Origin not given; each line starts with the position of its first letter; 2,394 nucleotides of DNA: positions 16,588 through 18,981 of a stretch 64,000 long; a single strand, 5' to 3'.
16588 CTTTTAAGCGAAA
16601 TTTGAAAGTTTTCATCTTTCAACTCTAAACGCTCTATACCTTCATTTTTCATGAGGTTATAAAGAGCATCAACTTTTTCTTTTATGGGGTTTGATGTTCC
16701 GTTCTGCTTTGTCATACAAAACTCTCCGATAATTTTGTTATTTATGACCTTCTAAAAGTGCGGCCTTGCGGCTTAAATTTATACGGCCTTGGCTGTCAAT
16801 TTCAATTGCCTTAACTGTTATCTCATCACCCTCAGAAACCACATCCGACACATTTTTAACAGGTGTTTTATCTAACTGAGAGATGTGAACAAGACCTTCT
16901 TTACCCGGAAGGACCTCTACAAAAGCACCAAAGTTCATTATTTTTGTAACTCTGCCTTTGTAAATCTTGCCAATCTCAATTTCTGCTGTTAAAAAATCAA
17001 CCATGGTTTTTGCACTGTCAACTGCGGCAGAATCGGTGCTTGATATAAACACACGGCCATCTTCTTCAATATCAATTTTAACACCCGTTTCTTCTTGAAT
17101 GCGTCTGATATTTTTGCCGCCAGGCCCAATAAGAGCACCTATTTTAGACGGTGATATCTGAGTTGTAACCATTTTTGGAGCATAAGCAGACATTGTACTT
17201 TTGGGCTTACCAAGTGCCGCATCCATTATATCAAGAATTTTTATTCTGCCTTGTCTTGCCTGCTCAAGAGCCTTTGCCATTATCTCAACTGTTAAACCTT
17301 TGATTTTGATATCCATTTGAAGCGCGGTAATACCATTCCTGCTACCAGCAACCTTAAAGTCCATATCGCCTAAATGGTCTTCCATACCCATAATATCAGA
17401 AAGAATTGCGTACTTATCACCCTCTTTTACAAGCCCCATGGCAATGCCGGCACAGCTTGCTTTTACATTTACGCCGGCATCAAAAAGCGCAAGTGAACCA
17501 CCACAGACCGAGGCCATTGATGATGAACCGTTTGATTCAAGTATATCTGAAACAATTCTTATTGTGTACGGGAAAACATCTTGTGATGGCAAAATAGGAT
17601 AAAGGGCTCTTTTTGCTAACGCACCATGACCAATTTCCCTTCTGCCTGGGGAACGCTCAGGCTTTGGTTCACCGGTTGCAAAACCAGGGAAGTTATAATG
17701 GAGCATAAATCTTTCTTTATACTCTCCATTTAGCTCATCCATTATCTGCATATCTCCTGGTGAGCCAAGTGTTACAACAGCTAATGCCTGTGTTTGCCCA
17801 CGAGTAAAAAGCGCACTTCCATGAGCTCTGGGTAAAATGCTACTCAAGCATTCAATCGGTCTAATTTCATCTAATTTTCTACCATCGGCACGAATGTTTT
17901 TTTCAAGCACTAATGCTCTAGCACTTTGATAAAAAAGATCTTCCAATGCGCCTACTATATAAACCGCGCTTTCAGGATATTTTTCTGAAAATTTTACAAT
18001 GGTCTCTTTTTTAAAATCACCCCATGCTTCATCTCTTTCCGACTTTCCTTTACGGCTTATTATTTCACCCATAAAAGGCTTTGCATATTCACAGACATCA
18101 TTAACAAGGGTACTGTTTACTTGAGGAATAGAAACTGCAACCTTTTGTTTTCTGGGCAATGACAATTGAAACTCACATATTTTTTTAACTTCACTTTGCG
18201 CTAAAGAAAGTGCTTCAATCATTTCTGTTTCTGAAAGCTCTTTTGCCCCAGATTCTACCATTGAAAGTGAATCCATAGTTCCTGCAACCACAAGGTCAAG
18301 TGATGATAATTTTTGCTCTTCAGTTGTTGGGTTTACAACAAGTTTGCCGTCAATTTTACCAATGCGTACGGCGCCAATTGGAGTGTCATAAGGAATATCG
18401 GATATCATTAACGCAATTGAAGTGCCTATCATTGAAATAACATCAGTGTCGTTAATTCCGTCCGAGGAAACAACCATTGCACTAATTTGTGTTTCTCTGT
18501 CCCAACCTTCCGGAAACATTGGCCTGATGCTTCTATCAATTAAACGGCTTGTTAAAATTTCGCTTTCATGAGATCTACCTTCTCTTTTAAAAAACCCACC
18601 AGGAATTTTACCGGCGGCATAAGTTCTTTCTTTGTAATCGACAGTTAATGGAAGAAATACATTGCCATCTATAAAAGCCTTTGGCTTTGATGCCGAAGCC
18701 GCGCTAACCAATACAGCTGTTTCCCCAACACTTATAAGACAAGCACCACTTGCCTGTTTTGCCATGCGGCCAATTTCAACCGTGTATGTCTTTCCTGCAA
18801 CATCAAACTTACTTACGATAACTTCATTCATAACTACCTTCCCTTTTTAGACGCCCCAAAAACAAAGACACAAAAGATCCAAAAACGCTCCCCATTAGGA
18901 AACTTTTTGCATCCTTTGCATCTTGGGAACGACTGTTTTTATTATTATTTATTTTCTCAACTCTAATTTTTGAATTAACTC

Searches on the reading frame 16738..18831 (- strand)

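Call 29: search_protein_families(library=pfam, proteins=[window:16738-18831:-], max_evalue=0.00001)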
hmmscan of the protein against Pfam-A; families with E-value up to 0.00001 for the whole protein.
window:16738-18831:- (697 aa): 6 families
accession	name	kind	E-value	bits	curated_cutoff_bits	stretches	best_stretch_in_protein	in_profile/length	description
PF01138.27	RNase_PH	-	9e-55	185.1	25.5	2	322-454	1-129/130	3' exoribonuclease family, domain 1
PF03725.20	RNase_PH_C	-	1.2e-23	83.3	20.8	2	151-213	2-66/67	3' exoribonuclease family, domain 2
PF00575.29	S1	-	8.3e-19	68.2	22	1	618-689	2-74/74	S1 RNA binding domain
PF00013.35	KH_1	-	3e-14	53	21.5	1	557-611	4-64/66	KH domain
PF03726.19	PNPase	-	8.3e-07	29.8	24.6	1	242-319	2-81/81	Polyribonucleotide nucleotidyltransferase, RNA binding domain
PF22675.2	KH-I_KHDC4-BBP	-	1.2e-06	28.7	30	0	564-599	8-43/76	KHDC4/BBP-like, KH-domain type I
